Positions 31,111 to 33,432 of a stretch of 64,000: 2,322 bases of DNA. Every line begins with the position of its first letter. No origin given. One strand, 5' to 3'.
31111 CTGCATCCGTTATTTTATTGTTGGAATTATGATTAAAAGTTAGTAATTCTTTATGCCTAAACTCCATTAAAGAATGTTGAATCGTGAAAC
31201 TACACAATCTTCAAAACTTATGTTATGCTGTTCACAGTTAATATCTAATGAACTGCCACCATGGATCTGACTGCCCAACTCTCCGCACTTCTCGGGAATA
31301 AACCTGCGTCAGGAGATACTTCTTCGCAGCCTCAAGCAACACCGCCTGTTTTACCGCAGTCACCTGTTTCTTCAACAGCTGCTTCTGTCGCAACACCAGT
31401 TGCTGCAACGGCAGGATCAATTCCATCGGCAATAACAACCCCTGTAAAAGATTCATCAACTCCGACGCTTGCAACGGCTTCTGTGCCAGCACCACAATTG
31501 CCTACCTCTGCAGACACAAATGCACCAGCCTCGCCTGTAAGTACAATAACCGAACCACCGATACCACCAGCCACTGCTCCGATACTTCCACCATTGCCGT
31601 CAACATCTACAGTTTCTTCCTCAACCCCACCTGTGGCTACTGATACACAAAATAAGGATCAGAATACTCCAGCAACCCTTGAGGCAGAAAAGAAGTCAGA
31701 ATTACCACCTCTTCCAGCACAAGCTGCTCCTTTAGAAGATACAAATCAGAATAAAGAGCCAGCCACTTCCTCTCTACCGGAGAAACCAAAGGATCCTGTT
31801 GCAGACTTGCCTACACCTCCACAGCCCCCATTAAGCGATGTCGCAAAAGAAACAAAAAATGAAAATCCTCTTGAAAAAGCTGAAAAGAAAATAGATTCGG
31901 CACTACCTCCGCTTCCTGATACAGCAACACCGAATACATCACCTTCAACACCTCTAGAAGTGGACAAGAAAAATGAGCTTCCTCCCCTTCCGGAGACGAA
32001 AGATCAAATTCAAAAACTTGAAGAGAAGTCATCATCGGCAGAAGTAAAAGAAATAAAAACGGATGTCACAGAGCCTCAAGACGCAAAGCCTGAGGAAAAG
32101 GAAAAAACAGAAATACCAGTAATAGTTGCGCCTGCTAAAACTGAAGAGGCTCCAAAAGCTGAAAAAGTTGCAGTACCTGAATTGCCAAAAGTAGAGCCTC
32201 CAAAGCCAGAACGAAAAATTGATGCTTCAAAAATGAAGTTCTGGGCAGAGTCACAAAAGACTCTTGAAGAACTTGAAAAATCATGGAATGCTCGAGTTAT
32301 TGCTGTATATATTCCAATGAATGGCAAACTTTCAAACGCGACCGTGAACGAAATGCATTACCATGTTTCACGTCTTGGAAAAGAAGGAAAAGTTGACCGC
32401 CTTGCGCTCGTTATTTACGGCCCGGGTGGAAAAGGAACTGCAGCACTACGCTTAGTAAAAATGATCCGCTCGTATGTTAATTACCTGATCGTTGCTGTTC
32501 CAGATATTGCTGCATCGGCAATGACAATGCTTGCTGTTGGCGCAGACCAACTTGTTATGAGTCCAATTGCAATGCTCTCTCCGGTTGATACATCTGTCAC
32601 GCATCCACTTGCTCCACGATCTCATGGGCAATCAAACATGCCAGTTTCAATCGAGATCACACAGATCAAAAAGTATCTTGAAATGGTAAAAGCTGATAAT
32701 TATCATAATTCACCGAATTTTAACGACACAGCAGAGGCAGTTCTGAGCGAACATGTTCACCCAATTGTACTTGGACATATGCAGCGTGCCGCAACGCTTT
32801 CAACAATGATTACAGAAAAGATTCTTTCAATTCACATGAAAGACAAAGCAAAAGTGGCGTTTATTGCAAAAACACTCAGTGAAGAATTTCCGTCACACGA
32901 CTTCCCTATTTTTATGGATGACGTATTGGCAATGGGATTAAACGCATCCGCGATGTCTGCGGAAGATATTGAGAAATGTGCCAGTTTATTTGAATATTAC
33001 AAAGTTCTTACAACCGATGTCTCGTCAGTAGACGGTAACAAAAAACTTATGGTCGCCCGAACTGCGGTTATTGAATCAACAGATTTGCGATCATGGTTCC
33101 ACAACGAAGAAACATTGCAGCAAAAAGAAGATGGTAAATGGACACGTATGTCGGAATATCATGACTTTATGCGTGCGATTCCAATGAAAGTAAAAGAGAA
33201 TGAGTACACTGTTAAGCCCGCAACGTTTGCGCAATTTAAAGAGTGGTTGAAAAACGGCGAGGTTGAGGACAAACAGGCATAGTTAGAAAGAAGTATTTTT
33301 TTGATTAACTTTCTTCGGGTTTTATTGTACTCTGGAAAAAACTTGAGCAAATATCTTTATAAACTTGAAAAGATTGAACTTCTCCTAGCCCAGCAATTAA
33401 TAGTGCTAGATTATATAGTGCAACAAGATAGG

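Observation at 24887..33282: Cluster of proteases with giant proline-rich disordered tails and a recurrent LPPLP motif, plus a 705-aa Pro/Gln-rich IDP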

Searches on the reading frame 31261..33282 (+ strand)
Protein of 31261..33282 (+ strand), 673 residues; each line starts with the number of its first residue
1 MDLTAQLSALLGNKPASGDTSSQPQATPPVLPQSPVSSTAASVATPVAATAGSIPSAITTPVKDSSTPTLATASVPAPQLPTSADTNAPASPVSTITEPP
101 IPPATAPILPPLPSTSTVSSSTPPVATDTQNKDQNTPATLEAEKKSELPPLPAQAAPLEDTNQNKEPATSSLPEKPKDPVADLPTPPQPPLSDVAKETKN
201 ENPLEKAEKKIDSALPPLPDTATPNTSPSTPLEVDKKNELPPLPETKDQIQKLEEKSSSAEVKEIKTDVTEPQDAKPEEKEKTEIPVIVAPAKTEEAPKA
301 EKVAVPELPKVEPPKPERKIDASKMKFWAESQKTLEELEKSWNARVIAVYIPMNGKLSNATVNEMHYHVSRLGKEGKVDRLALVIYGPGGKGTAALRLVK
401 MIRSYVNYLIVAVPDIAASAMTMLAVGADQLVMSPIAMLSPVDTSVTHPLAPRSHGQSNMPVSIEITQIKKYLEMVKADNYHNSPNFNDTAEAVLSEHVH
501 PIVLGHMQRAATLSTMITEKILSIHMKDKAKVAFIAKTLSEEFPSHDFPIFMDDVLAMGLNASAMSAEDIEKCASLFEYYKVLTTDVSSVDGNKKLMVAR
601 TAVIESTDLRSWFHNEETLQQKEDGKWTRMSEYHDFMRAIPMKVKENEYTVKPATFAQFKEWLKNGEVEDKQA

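Call 5: search_protein_families(library=pfam, proteins=[window:31261-33282:+], max_evalue=0.01)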
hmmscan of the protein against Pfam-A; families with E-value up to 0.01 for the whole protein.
window:31261-33282:+ (673 aa): 1 family
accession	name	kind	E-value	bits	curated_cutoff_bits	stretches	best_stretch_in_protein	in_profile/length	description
PF01972.22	SDH_protease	-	7.7e-10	38.7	31.3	1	381-448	94-161/286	ClpP-like SDH-type serine proteinase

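Call 6: search_protein_families(library=ncbifam, proteins=[window:31261-33282:+], max_evalue=0.01)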
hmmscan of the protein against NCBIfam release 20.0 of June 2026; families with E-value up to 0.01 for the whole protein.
window:31261-33282:+ (673 aa): 3 families
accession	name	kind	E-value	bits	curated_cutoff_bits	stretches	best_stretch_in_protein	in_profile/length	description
NF047768.1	Clp_like_SDH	equivalog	2.3e-12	46.9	250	2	381-448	81-148/260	SDH family Clp fold serine proteinase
NF045542.1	Clp_rel_HeadMat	equivalog_domain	1.2e-05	25.4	120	1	370-439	25-95/165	head maturation protease, ClpP-related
NF008745.0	PRK11778.1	equivalog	0.00042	19.6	259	1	332-440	83-195/345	protease SohB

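Call 7: find_encoding_contigs(protein=window:31261-33282:+, flank=10000, max_places=6)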
Protein window:31261-33282:+ (673 aa): 2 contigs read that carry it; 2 places shown.
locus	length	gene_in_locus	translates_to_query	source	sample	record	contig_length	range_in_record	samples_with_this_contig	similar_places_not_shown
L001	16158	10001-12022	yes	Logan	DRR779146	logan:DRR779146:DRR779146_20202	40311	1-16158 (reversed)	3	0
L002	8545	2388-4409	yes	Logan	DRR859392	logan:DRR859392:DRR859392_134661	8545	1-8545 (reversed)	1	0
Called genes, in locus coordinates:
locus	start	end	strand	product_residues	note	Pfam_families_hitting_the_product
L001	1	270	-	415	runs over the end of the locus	PF20706:GT4-conflict (weak), PF00534:Glycos_transf_1, PF13692:Glyco_trans_1_4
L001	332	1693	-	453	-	PF00070:Pyr_redox (weak), PF01266:DAO, PF01593:Amino_oxidase, PF01946:Thi4 (weak), PF07992:Pyr_redox_2 (weak), PF13450:NAD_binding_8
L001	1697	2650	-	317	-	PF00535:Glycos_transf_2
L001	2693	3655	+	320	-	-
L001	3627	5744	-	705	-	-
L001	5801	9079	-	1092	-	PF00089:Trypsin, PF13365:Trypsin_2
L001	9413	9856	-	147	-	PF18812:PBECR3 (weak)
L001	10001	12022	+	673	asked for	PF01972:SDH_protease (weak)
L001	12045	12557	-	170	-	PF02661:Fic (weak)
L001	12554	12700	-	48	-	-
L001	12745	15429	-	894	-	PF01336:tRNA_anti-codon, PF00152:tRNA-synt_2, PF01588:tRNA_bind, PF03483:B3_4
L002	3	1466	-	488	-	?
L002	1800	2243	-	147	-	PF18812:PBECR3 (weak)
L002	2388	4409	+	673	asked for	PF01972:SDH_protease (weak)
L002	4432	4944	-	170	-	PF02661:Fic (weak)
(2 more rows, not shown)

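Call 9: find_homologous_proteins(query=window:31261-33282:+, max_evalue=0.00001)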
Query window:31261-33282:+ (673 aa): 3 proteins with E <= 0.00001 among 8000 candidates.
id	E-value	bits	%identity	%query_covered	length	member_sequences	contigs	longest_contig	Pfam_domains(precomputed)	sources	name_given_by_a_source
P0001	0.0e+0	1445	100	100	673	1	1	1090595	PF01972.22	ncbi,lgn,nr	ncbi:MAG: hypothetical protein QY314_03610 [Candidatus Dojkabacteria bacterium]|nr:MAG: hypothetical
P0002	2.1e-208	712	58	100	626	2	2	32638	PF01972.22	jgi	jgi:hypothetical protein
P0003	9.9e-91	323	32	99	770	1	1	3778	PF01972.22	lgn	-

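Call 11: find_related_loci(query=A1, collection=genome_contigs, flank=10000)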
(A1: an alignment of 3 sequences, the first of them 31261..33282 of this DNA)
Query A1 (673 aa) in genome_contigs; peptide patterns used: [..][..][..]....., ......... (x = any residue, [..] = any of these).
50 stretches matched a pattern, but none encodes a relative of the query by tblastn (E <= 1e-3).

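Call 12: find_encoding_contigs(protein=P0002, flank=10000, max_places=4)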
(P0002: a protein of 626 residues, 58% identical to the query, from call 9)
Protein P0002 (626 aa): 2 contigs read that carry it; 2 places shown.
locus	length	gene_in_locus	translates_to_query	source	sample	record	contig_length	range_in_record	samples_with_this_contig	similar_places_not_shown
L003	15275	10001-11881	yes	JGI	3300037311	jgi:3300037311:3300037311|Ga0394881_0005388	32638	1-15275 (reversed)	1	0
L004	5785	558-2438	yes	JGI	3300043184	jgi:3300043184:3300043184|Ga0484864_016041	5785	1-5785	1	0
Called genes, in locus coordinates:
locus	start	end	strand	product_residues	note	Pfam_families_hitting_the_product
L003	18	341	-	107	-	-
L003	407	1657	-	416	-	PF00534:Glycos_transf_1, PF13692:Glyco_trans_1_4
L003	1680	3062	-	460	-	PF00070:Pyr_redox (weak), PF00890:FAD_binding_2 (weak), PF01266:DAO, PF01946:Thi4 (faint), PF03486:HI0933_like (faint), PF07992:Pyr_redox_2 (faint), PF13450:NAD_binding_8, PF01593:Amino_oxidase, +1 more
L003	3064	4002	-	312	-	PF00535:Glycos_transf_2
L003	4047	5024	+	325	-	-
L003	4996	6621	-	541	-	-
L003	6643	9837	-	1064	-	PF13365:Trypsin_2, PF00089:Trypsin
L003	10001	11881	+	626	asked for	PF01972:SDH_protease (weak)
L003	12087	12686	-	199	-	PF01936:NYN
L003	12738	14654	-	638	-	PF01336:tRNA_anti-codon, PF00152:tRNA-synt_2, PF01588:tRNA_bind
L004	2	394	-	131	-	?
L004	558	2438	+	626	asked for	PF01972:SDH_protease (weak)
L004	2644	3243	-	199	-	PF01936:NYN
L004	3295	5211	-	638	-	PF01336:tRNA_anti-codon, PF00152:tRNA-synt_2, PF01588:tRNA_bind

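Call 13: find_encoding_contigs(protein=P0003, flank=10000, max_places=4)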
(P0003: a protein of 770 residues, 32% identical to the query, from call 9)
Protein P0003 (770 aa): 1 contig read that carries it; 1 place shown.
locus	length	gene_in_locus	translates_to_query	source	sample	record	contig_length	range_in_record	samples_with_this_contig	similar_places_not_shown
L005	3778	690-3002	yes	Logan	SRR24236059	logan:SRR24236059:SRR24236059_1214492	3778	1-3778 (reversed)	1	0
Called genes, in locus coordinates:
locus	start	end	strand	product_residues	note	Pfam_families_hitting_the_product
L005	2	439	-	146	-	?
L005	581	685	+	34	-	-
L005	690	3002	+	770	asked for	PF01972:SDH_protease (weak)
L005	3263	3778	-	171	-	?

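Call 27: find_related_loci(query=A1, collection=metagenome_contigs, flank=10000)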
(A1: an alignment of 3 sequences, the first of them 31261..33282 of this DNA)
Query A1 (673 aa) in metagenome_contigs; peptide patterns used: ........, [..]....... (x = any residue, [..] = any of these).
572 stretches matched a pattern, but none encodes a relative of the query by tblastn (E <= 1e-3).

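Call 41: search_solved_structures(query=A2, max_evalue=0.01, show_alignments=1)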
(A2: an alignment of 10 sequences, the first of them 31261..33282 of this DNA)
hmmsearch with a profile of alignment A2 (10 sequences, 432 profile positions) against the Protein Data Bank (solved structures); distinct sequences matched with E-value up to 0.01: 3.
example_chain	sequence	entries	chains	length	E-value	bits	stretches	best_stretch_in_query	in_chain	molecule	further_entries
2deo_A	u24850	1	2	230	0.0014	21.2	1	119-201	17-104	441aa long hypothetical nfeD protein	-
3bpp_A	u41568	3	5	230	0.0014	21.1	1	119-201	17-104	1510-N membrane protease | 441aa long hypothetical nfeD protein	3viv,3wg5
6m4b_A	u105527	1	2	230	0.0078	18.7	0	119-201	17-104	Membrane-bound protease PH1510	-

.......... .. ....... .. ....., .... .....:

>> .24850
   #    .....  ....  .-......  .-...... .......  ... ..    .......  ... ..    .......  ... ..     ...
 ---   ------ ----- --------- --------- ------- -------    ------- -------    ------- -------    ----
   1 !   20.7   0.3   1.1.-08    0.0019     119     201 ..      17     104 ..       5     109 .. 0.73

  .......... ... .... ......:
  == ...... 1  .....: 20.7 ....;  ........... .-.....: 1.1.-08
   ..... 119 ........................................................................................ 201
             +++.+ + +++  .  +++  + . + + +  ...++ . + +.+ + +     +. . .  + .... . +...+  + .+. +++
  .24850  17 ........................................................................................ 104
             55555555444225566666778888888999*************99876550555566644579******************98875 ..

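Call 46: predict_structure(alignment_id=A2)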
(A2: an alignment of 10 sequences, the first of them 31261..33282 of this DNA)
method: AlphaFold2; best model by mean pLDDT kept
length: 673 residues; sequences in the alignment: 10
mean_pLDDT: 61.8   pTM: 0.52
mean pLDDT of the five models: 61.8, 61.8, 59.6, 59.4, 56.8
residues with pLDDT >= 90: 205; 70-90: 75; 50-70: 82; < 50: 311
segments of 3 or more residues with pLDDT < 50: 12-34, 36-60, 62-67, 69-75, 82-109, 111-122, 124-166, 168-178, 180-189, 191-202, 204-218, 220-227, 229-276, 278-285, 287-290, 292-297, 299-304, 310-315, 444-468
pLDDT, mean of each block of 10 residues (from residue 1): 52 38 36 34 33 34 40 40 36 36 42 38 38 35 38 35 32 38 42 35 37 39 36 36 36 32 28 36 39 43 47 60 91 96 96 88 94 84 88 90 94 89 93 89 48 40 46 55 59 61 63 84 93 88 72 92 95 96 92 94 95 95 93 94 88 93 88 64
secondary structure, 60 per line:
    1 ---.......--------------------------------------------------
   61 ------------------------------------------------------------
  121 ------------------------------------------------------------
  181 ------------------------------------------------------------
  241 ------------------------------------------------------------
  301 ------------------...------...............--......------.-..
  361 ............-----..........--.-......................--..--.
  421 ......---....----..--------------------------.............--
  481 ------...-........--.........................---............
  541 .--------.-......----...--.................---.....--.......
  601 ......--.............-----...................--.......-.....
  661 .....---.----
elements in order (helices of 4 or more, strands of 3 or more residues): H4-10 E319-321 H328-342 E345-350 H359-372 E378-387 H392-405 E406-413 H420-426 E430-433 H466-478 H491-498 H501-525 H529-541 H552-557 E562-564 H567-583 E587-591 E594-606 E609-621 E627-645 E648-654 H656-665

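Call 49: fold_search(model_id=the predicted structure, library=pdb)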
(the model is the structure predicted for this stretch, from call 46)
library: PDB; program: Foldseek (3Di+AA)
matches with E <= 10: 1810; with E <= 0.001: 793
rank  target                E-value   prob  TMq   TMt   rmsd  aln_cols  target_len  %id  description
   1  4kwb_B                2.2e-06  1.00  0.20  0.49  11.5       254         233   12  Structure of signal peptide peptidase A with C-termini bound in the active sites: insights into specificity, self-proc (released 2013-11-27)
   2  4kwb_H                2.8e-06  1.00  0.17  0.42  11.5       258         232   12  Structure of signal peptide peptidase A with C-termini bound in the active sites: insights into specificity, self-proc (released 2013-11-27)
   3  4kwb_D                3.5e-06  1.00  0.17  0.43  13.0       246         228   15  Structure of signal peptide peptidase A with C-termini bound in the active sites: insights into specificity, self-proc (released 2013-11-27)
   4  3q7h_E                4.0e-06  1.00  0.19  0.60   6.8       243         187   14  Structure of the ClpP subunit of the ATP-dependent Clp Protease from Coxiella burnetii (released 2011-01-12)
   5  3rst_C                4.0e-06  1.00  0.17  0.43  13.7       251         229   13  Crystal structure of Bacillus subtilis signal peptide peptidase A (released 2012-03-28)
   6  4kwb_E                4.0e-06  1.00  0.17  0.42  13.3       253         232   13  Structure of signal peptide peptidase A with C-termini bound in the active sites: insights into specificity, self-proc (released 2013-11-27)
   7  3q7h_L                4.2e-06  1.00  0.19  0.57   6.8       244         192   15  Structure of the ClpP subunit of the ATP-dependent Clp Protease from Coxiella burnetii (released 2011-01-12)
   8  3q7h_J                5.3e-06  1.00  0.19  0.58   6.8       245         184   15  Structure of the ClpP subunit of the ATP-dependent Clp Protease from Coxiella burnetii (released 2011-01-12)
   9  3q7h_B                6.0e-06  1.00  0.20  0.58   6.7       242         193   15  Structure of the ClpP subunit of the ATP-dependent Clp Protease from Coxiella burnetii (released 2011-01-12)
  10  4kwb_F                6.0e-06  1.00  0.20  0.50  11.5       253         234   12  Structure of signal peptide peptidase A with C-termini bound in the active sites: insights into specificity, self-proc (released 2013-11-27)
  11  3q7h_F                7.6e-06  1.00  0.20  0.60   6.8       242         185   15  Structure of the ClpP subunit of the ATP-dependent Clp Protease from Coxiella burnetii (released 2011-01-12)
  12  4kwb_A                7.6e-06  1.00  0.17  0.41  12.6       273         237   11  Structure of signal peptide peptidase A with C-termini bound in the active sites: insights into specificity, self-proc (released 2013-11-27)
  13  5g1r_E                9.1e-06  1.00  0.20  0.60   6.8       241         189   14  Open conformation of Francisella tularensis ClpP at 1.9 A (released 2016-10-19)
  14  3q7h_N                9.6e-06  1.00  0.19  0.57   6.8       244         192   15  Structure of the ClpP subunit of the ATP-dependent Clp Protease from Coxiella burnetii (released 2011-01-12)
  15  4kwb_C                9.6e-06  1.00  0.15  0.36  12.2       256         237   12  Structure of signal peptide peptidase A with C-termini bound in the active sites: insights into specificity, self-proc (released 2013-11-27)
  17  3rst_D                1.4e-05  1.00  0.17  0.45  12.8       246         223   13  Crystal structure of Bacillus subtilis signal peptide peptidase A (released 2012-03-28)
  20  3rst_A                1.5e-05  1.00  0.20  0.50  10.4       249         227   12  Crystal structure of Bacillus subtilis signal peptide peptidase A (released 2012-03-28)
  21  3rst_B                1.6e-05  1.00  0.17  0.44  12.8       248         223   13  Crystal structure of Bacillus subtilis signal peptide peptidase A (released 2012-03-28)
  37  3rst_F                2.3e-05  1.00  0.20  0.51  11.5       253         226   12  Crystal structure of Bacillus subtilis signal peptide peptidase A (released 2012-03-28)
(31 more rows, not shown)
